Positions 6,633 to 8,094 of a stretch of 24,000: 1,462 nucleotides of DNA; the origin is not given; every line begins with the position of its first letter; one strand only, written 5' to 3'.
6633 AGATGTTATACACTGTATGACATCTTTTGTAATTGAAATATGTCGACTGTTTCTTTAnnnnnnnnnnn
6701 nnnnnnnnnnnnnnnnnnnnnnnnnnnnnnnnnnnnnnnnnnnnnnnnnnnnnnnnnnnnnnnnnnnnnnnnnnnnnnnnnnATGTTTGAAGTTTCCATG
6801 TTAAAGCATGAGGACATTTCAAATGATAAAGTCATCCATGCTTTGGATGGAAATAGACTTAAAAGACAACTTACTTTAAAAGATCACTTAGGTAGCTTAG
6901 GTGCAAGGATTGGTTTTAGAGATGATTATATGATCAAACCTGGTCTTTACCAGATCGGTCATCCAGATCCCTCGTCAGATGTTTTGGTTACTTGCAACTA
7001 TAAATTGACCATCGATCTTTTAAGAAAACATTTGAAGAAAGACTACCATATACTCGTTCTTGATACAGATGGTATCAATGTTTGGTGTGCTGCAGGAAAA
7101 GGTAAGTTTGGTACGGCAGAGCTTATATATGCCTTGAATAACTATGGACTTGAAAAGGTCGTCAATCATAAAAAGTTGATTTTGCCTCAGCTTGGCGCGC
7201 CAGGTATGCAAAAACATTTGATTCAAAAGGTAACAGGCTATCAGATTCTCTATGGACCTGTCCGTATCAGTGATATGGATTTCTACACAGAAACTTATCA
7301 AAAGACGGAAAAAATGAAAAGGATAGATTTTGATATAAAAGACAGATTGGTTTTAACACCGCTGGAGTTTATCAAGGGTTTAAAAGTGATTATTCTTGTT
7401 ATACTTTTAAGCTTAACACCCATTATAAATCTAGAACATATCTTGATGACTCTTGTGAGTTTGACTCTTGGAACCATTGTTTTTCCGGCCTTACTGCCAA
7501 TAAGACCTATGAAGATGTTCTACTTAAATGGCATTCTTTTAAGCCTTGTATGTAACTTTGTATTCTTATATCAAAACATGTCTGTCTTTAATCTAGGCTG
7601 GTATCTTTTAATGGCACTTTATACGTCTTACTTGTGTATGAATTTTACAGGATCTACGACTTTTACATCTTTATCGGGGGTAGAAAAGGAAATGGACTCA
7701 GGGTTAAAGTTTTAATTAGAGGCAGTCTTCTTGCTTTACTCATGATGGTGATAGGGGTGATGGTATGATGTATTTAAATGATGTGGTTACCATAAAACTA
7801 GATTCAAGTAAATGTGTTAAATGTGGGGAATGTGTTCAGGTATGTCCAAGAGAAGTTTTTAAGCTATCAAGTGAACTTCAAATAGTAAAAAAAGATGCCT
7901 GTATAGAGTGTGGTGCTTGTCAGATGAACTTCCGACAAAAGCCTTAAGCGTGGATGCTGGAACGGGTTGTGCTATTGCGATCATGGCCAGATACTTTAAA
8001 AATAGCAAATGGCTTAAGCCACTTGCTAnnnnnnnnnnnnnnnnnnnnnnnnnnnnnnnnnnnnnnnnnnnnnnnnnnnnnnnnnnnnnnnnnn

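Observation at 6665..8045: hgcA-hgcB mercury-methylation gene pair as a stand-alone transcription unit among housekeeping genes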

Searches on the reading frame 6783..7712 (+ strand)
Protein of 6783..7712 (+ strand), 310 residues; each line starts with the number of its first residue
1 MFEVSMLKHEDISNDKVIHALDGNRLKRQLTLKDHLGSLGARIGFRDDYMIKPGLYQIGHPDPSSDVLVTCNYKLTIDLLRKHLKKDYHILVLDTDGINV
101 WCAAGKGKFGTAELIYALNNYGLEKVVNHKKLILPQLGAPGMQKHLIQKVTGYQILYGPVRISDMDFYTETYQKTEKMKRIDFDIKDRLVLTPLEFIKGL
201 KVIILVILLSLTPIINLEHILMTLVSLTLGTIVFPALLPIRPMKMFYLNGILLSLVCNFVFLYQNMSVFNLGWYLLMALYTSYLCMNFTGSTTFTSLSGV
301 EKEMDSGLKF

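Call 7: search_protein_families(library=ncbifam, proteins=[window:6783-7712:+], max_evalue=0.01)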
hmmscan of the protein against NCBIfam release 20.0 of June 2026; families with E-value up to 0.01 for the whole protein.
window:6783-7712:+ (310 aa): 3 families
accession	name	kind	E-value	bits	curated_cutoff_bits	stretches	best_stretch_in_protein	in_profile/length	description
NF040863.1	HgcA_corrinoid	equivalog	1.1e-94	317.2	275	1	26-308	4-305/325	mercury methylation corrinoid protein HgcA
NF043039.1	HgcAB_like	equivalog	7.1e-56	190.3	285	1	51-296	16-280/350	HgcAB-like fusion protein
NF003195.0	PRK04165.1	equivalog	1.8e-18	66.7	306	1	50-173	323-447/450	acetyl-CoA decarbonylase/synthase complex subunit gamma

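Call 8: search_protein_families(library=pfam, proteins=[window:6783-7712:+], max_evalue=0.01)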
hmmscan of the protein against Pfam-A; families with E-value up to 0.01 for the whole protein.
window:6783-7712:+ (310 aa): 1 family
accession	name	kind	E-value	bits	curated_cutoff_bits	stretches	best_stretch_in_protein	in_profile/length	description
PF03599.22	CdhD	-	1.2e-10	41.2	24.8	1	52-162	269-380/387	CO dehydrogenase/acetyl-CoA synthase delta subunit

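Call 9: find_homologous_proteins(query=window:6783-7712:+, max_evalue=1e-20)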
Query window:6783-7712:+ (310 aa): 7978 proteins with E <= 1e-20 among 8000 candidates; the best 120 are listed.
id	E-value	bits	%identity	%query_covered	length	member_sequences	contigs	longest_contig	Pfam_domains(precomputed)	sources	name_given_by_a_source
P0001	3.4e-200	682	100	98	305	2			PF03599.23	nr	nr:mercury methylation corrinoid protein HgcA [Acidaminobacter sp. JC074]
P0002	2.7e-148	511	72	100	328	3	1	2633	PF03599.23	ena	-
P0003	3.1e-148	511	72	100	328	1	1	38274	PF03599.23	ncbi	-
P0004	1.3e-126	440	62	99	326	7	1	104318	PF03599.23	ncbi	-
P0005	3.8e-116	406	60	98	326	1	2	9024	PF03599.23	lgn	-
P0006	4.8e-114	399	55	99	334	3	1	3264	PF03599.23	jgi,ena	-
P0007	3.9e-112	392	54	99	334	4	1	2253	PF03599.23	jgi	-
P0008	1.0e-107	378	53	99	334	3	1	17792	PF03599.23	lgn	-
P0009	4.7e-107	376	54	99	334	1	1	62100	PF03599.23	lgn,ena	-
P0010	7.0e-106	372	54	98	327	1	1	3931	PF03599.23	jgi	-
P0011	1.3e-97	345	55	92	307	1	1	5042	PF03599.23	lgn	-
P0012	1.6e-92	328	47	99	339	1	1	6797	PF03599.23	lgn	-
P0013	1.5e-90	322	48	99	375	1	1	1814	PF03599.23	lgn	-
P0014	3.2e-89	317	48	100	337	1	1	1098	PF03599.23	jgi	jgi:hypothetical protein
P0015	3.5e-89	317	49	99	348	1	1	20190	PF03599.23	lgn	-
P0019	2.2e-87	311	46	99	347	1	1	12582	PF03599.23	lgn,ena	-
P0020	8.4e-87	309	50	100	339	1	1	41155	PF03599.23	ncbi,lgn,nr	ncbi:MAG: acetyl-CoA synthase subunit gamma [Clostridia bacterium]|nr:acetyl-CoA synthase subunit ga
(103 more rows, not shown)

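Call 12: find_encoding_contigs(protein=P0003, flank=4000, max_places=2)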
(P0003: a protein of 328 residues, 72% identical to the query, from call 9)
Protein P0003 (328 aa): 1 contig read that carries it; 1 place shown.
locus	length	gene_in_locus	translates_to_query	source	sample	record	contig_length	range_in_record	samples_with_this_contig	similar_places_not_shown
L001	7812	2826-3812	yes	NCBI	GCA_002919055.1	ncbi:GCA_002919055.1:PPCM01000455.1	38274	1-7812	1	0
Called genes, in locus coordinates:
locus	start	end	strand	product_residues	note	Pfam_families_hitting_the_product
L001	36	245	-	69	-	-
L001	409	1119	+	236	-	PF00005:ABC_tran, PF13304:AAA_21 (weak)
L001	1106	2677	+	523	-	PF16962:ABC_export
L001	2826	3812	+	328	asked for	PF03599:CdhD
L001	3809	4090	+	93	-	PF12838:Fer4_7 (weak), PF12837:Fer4_6, PF13237:Fer4_10, PF00037:Fer4, PF12797:Fer4_2 (weak), PF14697:Fer4_21 (weak), PF13187:Fer4_9, PF00037:Fer4 (weak), +6 more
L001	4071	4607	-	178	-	PF02834:LigT_PEase, PF13563:2_5_RNA_ligase2, PF02834:LigT_PEase (weak)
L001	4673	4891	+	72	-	-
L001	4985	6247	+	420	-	PF00764:Arginosuc_synth, PF20979:Arginosuc_syn_C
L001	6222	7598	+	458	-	PF00206:Lyase_1, PF14698:ASL_C2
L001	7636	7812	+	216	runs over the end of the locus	PF01177:Asp_Glu_race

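Call 13: find_encoding_contigs(protein=P0004, flank=4000, max_places=2)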
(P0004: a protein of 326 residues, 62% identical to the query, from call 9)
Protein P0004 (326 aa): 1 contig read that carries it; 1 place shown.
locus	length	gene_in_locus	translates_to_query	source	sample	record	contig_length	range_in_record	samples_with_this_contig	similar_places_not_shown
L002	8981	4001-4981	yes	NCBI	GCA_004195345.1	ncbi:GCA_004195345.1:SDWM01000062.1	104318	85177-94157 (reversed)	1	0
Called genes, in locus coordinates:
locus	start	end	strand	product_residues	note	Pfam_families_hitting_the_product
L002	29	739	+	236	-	PF00005:ABC_tran, PF13304:AAA_21 (weak)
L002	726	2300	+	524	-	PF16962:ABC_export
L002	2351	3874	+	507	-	PF01432:Peptidase_M3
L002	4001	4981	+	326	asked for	PF03599:CdhD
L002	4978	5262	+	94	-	PF13183:Fer4_8 (faint), PF12837:Fer4_6 (weak), PF13237:Fer4_10, PF00037:Fer4, PF12838:Fer4_7, PF13187:Fer4_9, PF12797:Fer4_2 (weak), PF00037:Fer4 (weak), +4 more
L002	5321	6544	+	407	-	PF00376:MerR (weak), PF13411:MerR_1, PF13649:Methyltransf_25 (weak), PF13847:Methyltransf_31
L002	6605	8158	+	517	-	PF03553:Na_H_antiporter (weak)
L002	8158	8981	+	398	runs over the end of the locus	PF00155:Aminotran_1_2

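Call 14: find_encoding_contigs(protein=P0020, flank=4000, max_places=2)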
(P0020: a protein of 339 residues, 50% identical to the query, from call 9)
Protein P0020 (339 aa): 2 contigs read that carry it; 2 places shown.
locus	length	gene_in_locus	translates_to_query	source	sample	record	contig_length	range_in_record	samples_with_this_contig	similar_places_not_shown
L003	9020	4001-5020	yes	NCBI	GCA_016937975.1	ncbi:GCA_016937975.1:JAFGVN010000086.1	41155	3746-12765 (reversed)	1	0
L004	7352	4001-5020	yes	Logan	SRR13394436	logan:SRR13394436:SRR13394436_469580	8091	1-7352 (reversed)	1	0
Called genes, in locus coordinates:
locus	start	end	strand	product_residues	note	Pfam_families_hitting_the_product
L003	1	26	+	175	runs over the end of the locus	PF00583:Acetyltransf_1, PF13673:Acetyltransf_10 (faint), PF13508:Acetyltransf_7 (weak)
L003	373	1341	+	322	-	PF01408:GFO_IDH_MocA, PF22725:GFO_IDH_MocA_C3, PF02894:GFO_IDH_MocA_C (weak)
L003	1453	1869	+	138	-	PF13279:4HBT_2, PF03061:4HBT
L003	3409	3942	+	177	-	PF13302:Acetyltransf_3, PF13420:Acetyltransf_4, PF00583:Acetyltransf_1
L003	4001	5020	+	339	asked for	PF03599:CdhD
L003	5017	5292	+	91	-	PF12838:Fer4_7 (weak), PF14697:Fer4_21 (faint), PF00037:Fer4, PF12797:Fer4_2 (weak), PF12837:Fer4_6, PF13237:Fer4_10, PF13187:Fer4_9, PF00037:Fer4 (weak), +6 more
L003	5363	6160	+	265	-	PF02900:LigB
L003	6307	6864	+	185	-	PF02698:DUF218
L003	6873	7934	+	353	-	PF04055:Radical_SAM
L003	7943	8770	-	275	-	PF13302:Acetyltransf_3 (weak), PF00583:Acetyltransf_1, PF13673:Acetyltransf_10 (weak), PF13508:Acetyltransf_7 (weak), PF08445:FR47 (weak)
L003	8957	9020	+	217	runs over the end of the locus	-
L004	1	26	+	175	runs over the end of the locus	PF00583:Acetyltransf_1, PF13673:Acetyltransf_10 (faint), PF13508:Acetyltransf_7 (weak)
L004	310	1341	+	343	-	PF01408:GFO_IDH_MocA, PF22725:GFO_IDH_MocA_C3, PF02894:GFO_IDH_MocA_C (weak)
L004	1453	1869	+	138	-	PF13279:4HBT_2, PF03061:4HBT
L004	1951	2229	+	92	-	-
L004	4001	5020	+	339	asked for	PF03599:CdhD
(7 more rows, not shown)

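Call 40: find_encoding_contigs(protein=window:6783-7712:+, flank=1000, max_places=6)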
Protein window:6783-7712:+ (310 aa): no gene with exactly this product is on record in the collection.

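Call 44: search_protein_families(library=ncbifam, proteins=[P0003], max_evalue=1e-10)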
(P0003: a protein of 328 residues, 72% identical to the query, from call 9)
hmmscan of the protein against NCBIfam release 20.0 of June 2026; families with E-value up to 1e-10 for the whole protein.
P0003 (328 aa): 3 families
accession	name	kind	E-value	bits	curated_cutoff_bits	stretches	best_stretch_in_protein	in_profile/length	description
NF040863.1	HgcA_corrinoid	equivalog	8.8e-97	324.1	275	1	30-327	8-324/325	mercury methylation corrinoid protein HgcA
NF043039.1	HgcAB_like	equivalog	4.4e-55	187.7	285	1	50-292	15-276/350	HgcAB-like fusion protein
NF003195.0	PRK04165.1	equivalog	3.7e-18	65.6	306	1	49-172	322-446/450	acetyl-CoA decarbonylase/synthase complex subunit gamma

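Call 49: find_encoding_contigs(protein=P0013, flank=400, max_places=1)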
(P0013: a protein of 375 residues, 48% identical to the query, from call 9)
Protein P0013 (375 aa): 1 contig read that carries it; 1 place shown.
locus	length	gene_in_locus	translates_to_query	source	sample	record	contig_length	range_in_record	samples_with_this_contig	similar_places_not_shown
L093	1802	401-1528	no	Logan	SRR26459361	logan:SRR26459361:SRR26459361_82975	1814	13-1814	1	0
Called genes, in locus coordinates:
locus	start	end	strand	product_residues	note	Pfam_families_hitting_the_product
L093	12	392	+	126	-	PF01042:Ribonuc_L-PSP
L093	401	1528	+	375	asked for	PF03599:CdhD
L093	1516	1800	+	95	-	?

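Call 50: find_encoding_contigs(protein=P0015, flank=400, max_places=1)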
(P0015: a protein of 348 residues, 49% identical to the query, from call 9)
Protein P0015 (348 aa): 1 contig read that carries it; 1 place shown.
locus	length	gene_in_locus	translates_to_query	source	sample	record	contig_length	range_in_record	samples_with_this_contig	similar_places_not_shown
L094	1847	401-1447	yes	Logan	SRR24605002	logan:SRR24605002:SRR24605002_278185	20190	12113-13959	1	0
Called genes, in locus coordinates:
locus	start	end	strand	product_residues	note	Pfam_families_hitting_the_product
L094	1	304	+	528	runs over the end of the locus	PF16962:ABC_export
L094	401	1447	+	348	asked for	PF03599:CdhD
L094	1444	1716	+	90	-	PF12838:Fer4_7 (weak), PF25160:LdpA_Fe-S-bd (weak), PF13237:Fer4_10, PF00037:Fer4, PF12797:Fer4_2 (weak), PF12837:Fer4_6, PF14697:Fer4_21 (weak), PF12838:Fer4_7, +8 more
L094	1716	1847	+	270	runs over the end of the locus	PF03372:Exo_endo_phos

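Call 51: find_encoding_contigs(protein=P0019, flank=400, max_places=1)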
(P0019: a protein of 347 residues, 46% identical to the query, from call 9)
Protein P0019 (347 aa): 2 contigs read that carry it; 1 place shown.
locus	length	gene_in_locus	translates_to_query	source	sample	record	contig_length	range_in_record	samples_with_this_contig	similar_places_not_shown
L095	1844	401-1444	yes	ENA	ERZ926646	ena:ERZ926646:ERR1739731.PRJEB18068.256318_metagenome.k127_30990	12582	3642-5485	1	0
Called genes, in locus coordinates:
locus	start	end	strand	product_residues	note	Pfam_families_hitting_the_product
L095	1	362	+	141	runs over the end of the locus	PF08818:DUF1801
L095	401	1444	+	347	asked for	PF03599:CdhD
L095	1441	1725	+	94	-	PF13534:Fer4_17 (faint), PF13183:Fer4_8 (faint), PF13237:Fer4_10, PF00037:Fer4, PF12797:Fer4_2 (faint), PF12837:Fer4_6 (weak), PF12838:Fer4_7, PF13187:Fer4_9, +1 more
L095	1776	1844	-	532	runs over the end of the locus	PF00990:GGDEF, PF13487:HD_5, PF01966:HD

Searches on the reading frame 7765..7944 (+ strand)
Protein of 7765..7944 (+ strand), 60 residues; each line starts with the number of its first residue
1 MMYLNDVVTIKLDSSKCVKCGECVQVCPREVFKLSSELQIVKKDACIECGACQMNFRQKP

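Call 7: search_protein_families(library=ncbifam, proteins=[window:7765-7944:+], max_evalue=0.01)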
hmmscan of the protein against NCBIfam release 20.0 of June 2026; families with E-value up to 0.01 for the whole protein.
window:7765-7944:+ (60 aa): 66 families (the best 25 are shown)
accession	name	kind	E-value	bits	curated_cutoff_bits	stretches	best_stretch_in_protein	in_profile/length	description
NF040864.1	HgcB_ferredoxin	equivalog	1e-18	66.9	99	1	3-55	2-55/93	mercury methylation ferredoxin HgcB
NF043039.1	HgcAB_like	equivalog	9.7e-12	45.1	285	1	7-54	292-342/350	HgcAB-like fusion protein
NF058577.1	FdxA_fam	equivalog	4e-10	39.7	65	1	14-53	6-45/52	4Fe-4S ferredoxin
NF005503.0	PRK07118.1-2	equivalog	1.2e-09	37.8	252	2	10-35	162-187/292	RnfABCDGE type electron transport complex subunit B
TIGR04395.1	cutC_activ_rSAM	equivalog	3.7e-07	29.7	360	1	10-57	49-99/309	choline TMA-lyase-activating enzyme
NF045490.1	FdxA_Protbact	equivalog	6.8e-07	29.5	135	1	15-54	7-48/104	ferredoxin FdxA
NF045874.1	Vhu_polyferre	exception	6.9e-07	28.3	600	1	11-52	325-366/381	F420-non-reducing hydrogenase associated-polyferredoxin VhuB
TIGR02936.1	fdxN_nitrog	equivalog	7.8e-07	29.1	80.55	1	10-35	16-41/91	ferredoxin III, nif-specific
NF043069.1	T4HPD_activ_SAM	equivalog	8e-07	28.7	425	1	9-53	45-89/299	trans-4-hydroxy-L-proline dehydratase activase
TIGR03294.1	FrhG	equivalog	1.2e-06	28.5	245.5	1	6-54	165-213/228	coenzyme F420 hydrogenase subunit gamma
NF010366.0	PRK13795.1-1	equivalog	2e-06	26.3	745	1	12-53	605-645/667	hypothetical protein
NF042987.1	OGOR_delta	exception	2.2e-06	27.7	125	1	6-53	22-77/89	2-oxoglutarate ferredoxin oxidoreductase subunit delta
NF006221.0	PRK08348.1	subfamily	2.9e-06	27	124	1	2-44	62-104/136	NADH-plastoquinone oxidoreductase subunit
NF038196.1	ferrodoxin_EFR1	subfamily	3.6e-06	27.2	75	1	12-52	182-220/242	EFR1 family ferrodoxin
NF040770.1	hetero_SS_HdrA2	exception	6e-06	24.7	1100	1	6-55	568-617/777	CoB-CoM heterodisulfide reductase HdrA2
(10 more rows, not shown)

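Call 8: search_protein_families(library=pfam, proteins=[window:7765-7944:+], max_evalue=0.01)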
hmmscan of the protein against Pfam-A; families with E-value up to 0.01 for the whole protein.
window:7765-7944:+ (60 aa): 16 families
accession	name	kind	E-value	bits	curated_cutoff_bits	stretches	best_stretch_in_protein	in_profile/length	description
PF00037.32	Fer4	-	9.9e-11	41.4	21.1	1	11-31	2-22/24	4Fe-4S binding domain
PF13187.11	Fer4_9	-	1.4e-10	41.4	27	2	16-52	1-43/52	4Fe-4S dicluster domain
PF12797.12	Fer4_2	-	1.5e-09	37.6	24.5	2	11-28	4-21/22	4Fe-4S binding domain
PF12838.12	Fer4_7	-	3.1e-09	37.6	27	2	9-30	30-51/52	4Fe-4S dicluster domain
PF13237.11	Fer4_10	-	5.4e-09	36.3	25.5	1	10-53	2-49/53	4Fe-4S dicluster domain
PF12837.12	Fer4_6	-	8.8e-09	35.3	25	1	13-31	5-23/24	4Fe-4S binding domain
PF13183.11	Fer4_8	-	8.3e-06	26.7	27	1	15-30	52-67/68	4Fe-4S dicluster domain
PF12800.12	Fer4_4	-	1.2e-05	25.6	24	1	15-28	2-15/17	4Fe-4S binding domain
PF14697.11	Fer4_21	-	2e-05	25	35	0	41-54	3-16/59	4Fe-4S dicluster domain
PF13459.11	Fer4_15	-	8.1e-05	23.7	22.4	1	10-35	1-25/66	4Fe-4S single cluster domain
PF13534.11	Fer4_17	-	8.8e-05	23.4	22.2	1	14-31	43-60/61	4Fe-4S dicluster domain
PF13484.11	Fer4_16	-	0.00016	22.8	30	1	16-37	1-21/66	4Fe-4S double cluster binding domain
PF13746.11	Fer4_18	-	0.00021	21.9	27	1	14-52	58-91/114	4Fe-4S dicluster domain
PF13370.11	Fer4_13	-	0.00032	21.7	24.5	1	13-37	2-25/58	4Fe-4S single cluster domain of Ferredoxin I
PF12798.12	Fer4_3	-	0.00033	21.7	27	1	17-29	1-13/15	4Fe-4S binding domain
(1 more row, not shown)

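Call 41: list_cluster_members(proteins=[P0001, window:7765-7944:+, window:6783-7712:+])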
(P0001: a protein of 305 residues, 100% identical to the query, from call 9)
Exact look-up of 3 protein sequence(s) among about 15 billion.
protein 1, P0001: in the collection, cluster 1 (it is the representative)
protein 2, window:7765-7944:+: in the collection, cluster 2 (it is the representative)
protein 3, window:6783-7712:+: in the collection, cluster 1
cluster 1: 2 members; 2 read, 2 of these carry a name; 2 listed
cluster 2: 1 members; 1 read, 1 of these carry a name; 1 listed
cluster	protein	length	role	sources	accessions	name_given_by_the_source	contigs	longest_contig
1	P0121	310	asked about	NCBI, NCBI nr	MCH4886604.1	hypothetical protein EZV73_03440 [Acidaminobacter sp. JC074] | hypothetical protein [Acidaminobacter sp. JC074]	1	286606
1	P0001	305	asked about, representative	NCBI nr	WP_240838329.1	mercury methylation corrinoid protein HgcA [Acidaminobacter sp. JC074]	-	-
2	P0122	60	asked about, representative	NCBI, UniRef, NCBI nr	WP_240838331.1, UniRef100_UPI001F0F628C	4Fe-4S binding protein [Acidaminobacter sp. JC074] | 4Fe-4S binding protein n=1 Tax=Acidaminobacter sp. JC074 TaxID=2530199 RepID=UPI001F0F628C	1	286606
